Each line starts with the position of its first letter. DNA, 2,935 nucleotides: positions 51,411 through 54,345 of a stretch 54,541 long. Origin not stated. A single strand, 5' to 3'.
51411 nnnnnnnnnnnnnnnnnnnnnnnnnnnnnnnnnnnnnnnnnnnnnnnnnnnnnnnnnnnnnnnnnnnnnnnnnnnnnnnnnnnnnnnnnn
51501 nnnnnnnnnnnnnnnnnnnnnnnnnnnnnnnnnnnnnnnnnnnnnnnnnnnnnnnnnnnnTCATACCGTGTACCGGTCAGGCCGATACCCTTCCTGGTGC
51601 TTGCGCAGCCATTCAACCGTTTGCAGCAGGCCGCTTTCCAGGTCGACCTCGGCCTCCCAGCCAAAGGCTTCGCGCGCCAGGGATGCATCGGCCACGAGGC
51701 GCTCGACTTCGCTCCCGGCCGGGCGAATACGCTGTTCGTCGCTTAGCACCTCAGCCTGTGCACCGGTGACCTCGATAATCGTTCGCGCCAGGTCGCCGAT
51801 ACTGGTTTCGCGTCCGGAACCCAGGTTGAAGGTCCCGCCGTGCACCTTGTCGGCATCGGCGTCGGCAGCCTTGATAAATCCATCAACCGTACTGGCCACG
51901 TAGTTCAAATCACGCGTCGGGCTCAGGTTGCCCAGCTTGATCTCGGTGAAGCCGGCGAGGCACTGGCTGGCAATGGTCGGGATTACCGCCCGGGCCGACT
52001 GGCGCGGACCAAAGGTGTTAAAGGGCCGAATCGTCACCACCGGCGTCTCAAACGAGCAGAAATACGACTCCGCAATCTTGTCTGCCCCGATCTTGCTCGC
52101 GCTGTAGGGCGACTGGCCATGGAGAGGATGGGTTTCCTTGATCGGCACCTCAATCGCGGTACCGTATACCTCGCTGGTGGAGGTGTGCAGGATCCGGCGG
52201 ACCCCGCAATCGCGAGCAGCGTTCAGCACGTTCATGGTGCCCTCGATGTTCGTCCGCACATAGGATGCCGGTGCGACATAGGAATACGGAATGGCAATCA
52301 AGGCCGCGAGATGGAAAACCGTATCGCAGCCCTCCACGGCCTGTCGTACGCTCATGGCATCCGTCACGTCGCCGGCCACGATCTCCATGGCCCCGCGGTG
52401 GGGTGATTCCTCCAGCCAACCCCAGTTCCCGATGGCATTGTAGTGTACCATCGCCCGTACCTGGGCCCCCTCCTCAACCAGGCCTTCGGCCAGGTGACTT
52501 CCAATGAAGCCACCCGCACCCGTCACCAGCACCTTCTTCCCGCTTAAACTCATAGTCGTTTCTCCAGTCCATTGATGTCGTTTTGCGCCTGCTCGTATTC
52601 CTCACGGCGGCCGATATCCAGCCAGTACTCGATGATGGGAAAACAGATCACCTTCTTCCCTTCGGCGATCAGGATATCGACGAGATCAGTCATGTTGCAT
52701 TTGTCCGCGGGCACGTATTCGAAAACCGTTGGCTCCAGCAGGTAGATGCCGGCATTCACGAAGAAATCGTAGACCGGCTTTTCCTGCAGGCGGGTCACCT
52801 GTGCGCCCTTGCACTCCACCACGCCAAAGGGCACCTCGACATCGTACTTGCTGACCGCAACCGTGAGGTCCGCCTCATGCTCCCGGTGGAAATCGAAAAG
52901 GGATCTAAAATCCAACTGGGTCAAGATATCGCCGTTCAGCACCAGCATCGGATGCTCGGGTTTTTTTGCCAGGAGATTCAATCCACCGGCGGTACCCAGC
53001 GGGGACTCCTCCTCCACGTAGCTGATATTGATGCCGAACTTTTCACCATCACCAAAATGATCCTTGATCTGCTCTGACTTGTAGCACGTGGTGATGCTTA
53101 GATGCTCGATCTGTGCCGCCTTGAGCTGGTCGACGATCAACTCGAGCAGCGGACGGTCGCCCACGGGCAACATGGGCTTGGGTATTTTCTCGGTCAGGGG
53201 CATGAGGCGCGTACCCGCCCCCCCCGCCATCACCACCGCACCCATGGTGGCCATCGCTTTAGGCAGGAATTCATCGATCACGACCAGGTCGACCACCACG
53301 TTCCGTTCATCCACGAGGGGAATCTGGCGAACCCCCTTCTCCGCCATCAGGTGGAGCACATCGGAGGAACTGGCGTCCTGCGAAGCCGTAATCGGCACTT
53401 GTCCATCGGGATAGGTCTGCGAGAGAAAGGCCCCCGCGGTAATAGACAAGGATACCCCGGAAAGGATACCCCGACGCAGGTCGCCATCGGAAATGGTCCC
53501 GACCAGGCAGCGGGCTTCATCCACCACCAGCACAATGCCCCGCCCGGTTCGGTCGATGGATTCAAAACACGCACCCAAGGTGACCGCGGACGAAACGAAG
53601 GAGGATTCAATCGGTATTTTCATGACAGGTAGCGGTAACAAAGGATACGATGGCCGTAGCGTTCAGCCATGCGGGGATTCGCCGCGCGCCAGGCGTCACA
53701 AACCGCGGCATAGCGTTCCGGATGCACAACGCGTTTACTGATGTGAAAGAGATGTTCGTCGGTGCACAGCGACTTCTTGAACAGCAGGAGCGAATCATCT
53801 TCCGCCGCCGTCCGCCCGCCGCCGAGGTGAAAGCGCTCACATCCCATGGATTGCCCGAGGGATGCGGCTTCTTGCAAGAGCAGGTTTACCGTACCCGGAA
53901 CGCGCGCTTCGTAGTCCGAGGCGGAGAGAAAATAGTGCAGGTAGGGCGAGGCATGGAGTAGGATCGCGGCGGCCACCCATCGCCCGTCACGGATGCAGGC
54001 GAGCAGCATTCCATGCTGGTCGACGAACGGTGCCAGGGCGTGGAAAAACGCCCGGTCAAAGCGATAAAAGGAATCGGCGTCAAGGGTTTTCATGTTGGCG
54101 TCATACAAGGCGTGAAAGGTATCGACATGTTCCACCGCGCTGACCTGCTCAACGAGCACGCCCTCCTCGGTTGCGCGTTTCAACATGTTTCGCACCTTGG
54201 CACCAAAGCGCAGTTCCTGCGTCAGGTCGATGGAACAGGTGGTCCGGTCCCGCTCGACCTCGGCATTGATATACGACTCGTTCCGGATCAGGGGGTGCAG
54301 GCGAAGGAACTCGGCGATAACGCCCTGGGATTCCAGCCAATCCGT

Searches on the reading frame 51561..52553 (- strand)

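Call 70: search_protein_families(library=pfam, proteins=[window:51561-52553:-], max_evalue=0.001)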
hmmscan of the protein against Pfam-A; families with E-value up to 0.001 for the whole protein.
window:51561-52553:- (330 aa): 9 families
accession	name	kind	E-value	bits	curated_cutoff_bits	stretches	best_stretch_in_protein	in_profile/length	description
PF16363.11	GDP_Man_Dehyd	-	7.1e-69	233.2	27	1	9-309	1-329/332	GDP-mannose 4,6 dehydratase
PF01370.27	Epimerase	-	3.8e-54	184.1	20.9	1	8-245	1-240/240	NAD dependent epimerase/dehydratase family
PF01073.25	3Beta_HSD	-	1.8e-24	86.7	22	1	9-232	1-231/280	3-beta hydroxysteroid dehydrogenase/isomerase family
PF02719.21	Polysacc_synt_2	-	2.5e-20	73.3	20.2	1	8-277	1-264/293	Polysaccharide biosynthesis protein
PF13460.12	NAD_binding_10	-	1.7e-14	54.5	27.2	1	12-132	1-104/184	NAD(P)H-binding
PF04321.23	RmlD_sub_bind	-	1.2e-13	51.2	27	1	7-279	2-241/287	RmlD substrate binding domain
PF07993.18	NAD_binding_4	-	5e-13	49.2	20.1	1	10-187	1-212/258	Male sterility protein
PF05368.20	NmrA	-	1e-11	45.4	27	1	6-140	3-122/298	NmrA-like family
PF00106.31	adh_short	-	6.2e-09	36.1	26.6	1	6-164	1-163/195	short chain dehydrogenase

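Call 90: search_protein_families(library=ncbifam, proteins=[window:51561-52553:-], max_evalue=0.00001)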
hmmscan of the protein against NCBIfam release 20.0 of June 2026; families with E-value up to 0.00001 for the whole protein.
window:51561-52553:- (330 aa): 36 families (the best 25 are shown)
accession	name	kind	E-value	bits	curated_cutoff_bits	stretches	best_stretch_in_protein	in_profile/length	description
TIGR04180.1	EDH_00030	hypoth_equivalog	4e-136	452.9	475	1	8-303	1-296/297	NAD-dependent 4,6-dehydratase LegB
TIGR01181.1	dTDP_gluc_dehyt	equivalog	3.9e-45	154.3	365.1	1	7-324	1-319/321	dTDP-glucose 4,6-dehydratase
TIGR01179.1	galE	equivalog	5.1e-42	143.9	262.3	2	7-186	1-182/332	UDP-glucose 4-epimerase GalE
TIGR02622.1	CDP_4_6_dhtase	equivalog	7.8e-32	110.8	278.45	1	4-319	3-333/352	CDP-glucose 4,6-dehydratase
TIGR03466.1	HpnA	hypoth_equivalog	2.4e-31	108.8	367.65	1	7-268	2-251/327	hopanoid-associated sugar epimerase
NF007582.0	PRK10217.1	equivalog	1.1e-25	90.5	698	1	6-317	2-332/355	dTDP-glucose 4,6-dehydratase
TIGR01472.1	gmd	equivalog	7e-25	88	415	1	6-307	1-329/342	GDP-mannose 4,6-dehydratase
NF011728.1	PRK15181.1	equivalog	1.2e-24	87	760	1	3-319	13-341/348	Vi polysaccharide biosynthesis UDP-N-acetylglucosaminuronic acid C-4 epimerase TviC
NF007956.0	PRK10675.1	subfamily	2.9e-24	85.8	394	1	7-186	2-186/338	UDP-glucose 4-epimerase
NF042422.1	oxyalk_red_OleD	equivalog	8.4e-24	84.5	580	1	7-234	2-219/329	2-alkyl-3-oxoalkanoate reductase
NF042423.1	oxyalk_red_Shew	equivalog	1.4e-23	83.5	580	1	6-239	9-233/331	2-alkyl-3-oxoalkanoate reductase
NF007490.0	PRK10084.1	subfamily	2.5e-21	76.1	649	1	7-320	2-338/361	dTDP-glucose 4,6-dehydratase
NF047922.1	GDPFucSynFcl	equivalog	4.2e-21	75.7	500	1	76-321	54-306/308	GDP-L-fucose synthase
TIGR03589.1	PseB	equivalog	3.6e-19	68.9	407.75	1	3-261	2-242/324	UDP-N-acetylglucosamine 4,6-dehydratase (inverting)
TIGR02197.1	heptose_epim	equivalog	4.6e-18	65.4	274.6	1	8-316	1-313/316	ADP-glyceromanno-heptose 6-epimerase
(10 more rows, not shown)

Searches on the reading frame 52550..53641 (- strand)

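Call 70: search_protein_families(library=pfam, proteins=[window:52550-53641:-], max_evalue=0.001)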
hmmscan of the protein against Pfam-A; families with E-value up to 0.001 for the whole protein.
window:52550-53641:- (363 aa): 3 families
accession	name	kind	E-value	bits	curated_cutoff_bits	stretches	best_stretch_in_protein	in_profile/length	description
PF00483.29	NTP_transferase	-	7.9e-47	160.3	21.2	1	135-356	2-242/245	Nucleotidyl transferase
PF12804.13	NTP_transf_3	-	1.9e-11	44.9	27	1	135-272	1-131/160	MobA-like NTP transferase domain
PF00571.33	CBS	-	1.2e-08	35.6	24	1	83-120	9-46/57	CBS domain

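Call 90: search_protein_families(library=ncbifam, proteins=[window:52550-53641:-], max_evalue=0.00001)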
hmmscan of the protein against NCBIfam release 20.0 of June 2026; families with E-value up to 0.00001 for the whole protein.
window:52550-53641:- (363 aa): 34 families (the best 25 are shown)
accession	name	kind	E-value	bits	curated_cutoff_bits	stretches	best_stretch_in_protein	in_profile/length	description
NF052502.1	man1P_GTase_Rv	exception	9.8e-49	166.1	440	1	134-356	2-230/352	mannose-1-phosphate guanylyltransferase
TIGR03992.1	Arch_glmU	subfamily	2.1e-44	152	292.1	1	133-346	1-217/393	bifunctional sugar-1-phosphate nucleotidylyltransferase/acetyltransferase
NF045761.1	NAMPUrTaseMurU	equivalog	5.2e-35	121.3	250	1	133-353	1-224/226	N-acetylmuramate alpha-1-phosphate uridylyltransferase MurU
TIGR01208.1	rmlA_long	equivalog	3.4e-30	105.1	320.25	1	135-354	2-232/353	glucose-1-phosphate thymidylyltransferase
NF041313.1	UDPGP_AglF_Halo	equivalog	4.2e-30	104.9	400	1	133-354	1-232/234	UTP--glucose-1-phosphate uridylyltransferase AglF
NF049965.1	GlMnHpPGnyltfHddC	equivalog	1.4e-29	103.4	300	1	133-351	1-216/221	D-glycero-D-manno-heptose 1-phosphate guanosyltransferase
TIGR02623.1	G1P_cyt_trans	equivalog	1.2e-21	77.3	300.25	2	229-327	119-217/255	glucose-1-phosphate cytidylyltransferase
NF041173.1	Sug_nt_acttase_Thmprot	equivalog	2.4e-21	76.2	600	1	133-346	1-217/405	bifunctional sugar-1-phosphate nucleotidylyltransferase/acetyltransferase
TIGR01207.1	rmlA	equivalog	1.2e-20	73.8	360.65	1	136-362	3-242/286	glucose-1-phosphate thymidylyltransferase RfbA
NF003670.0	PRK05293.1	equivalog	2.6e-20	72.7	470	2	228-356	118-258/382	glucose-1-phosphate adenylyltransferase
TIGR02091.1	glgC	equivalog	4.3e-20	72.1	424.9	1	134-354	2-257/364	glucose-1-phosphate adenylyltransferase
NF002023.0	PRK00844.1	subfamily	8.6e-17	61.1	458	1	131-291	5-183/408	glucose-1-phosphate adenylyltransferase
NF012024.0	PRK15480.1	equivalog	1.2e-16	60.7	588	1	131-362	2-246/292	glucose-1-phosphate thymidylyltransferase RfbA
NF002772.0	PRK02862.1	equivalog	2.2e-16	59.7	537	1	134-199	5-71/429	glucose-1-phosphate adenylyltransferase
TIGR01099.1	galU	equivalog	3e-15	56.5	326.8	1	135-201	4-70/261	UTP--glucose-1-phosphate uridylyltransferase GalU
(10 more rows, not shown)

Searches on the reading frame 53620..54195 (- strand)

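Call 70: search_protein_families(library=pfam, proteins=[window:53620-54195:-], max_evalue=0.001)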
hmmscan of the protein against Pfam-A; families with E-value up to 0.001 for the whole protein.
window:53620-54195:- (191 aa): 1 family
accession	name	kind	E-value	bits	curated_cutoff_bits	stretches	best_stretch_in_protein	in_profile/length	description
PF13480.13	Acetyltransf_6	-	7.4e-09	36.3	22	1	2-128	8-138/143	Acetyltransferase (GNAT) domain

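Call 90: search_protein_families(library=ncbifam, proteins=[window:53620-54195:-], max_evalue=0.00001)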
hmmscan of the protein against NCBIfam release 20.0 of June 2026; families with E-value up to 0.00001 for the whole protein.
window:53620-54195:- (191 aa): 0 families
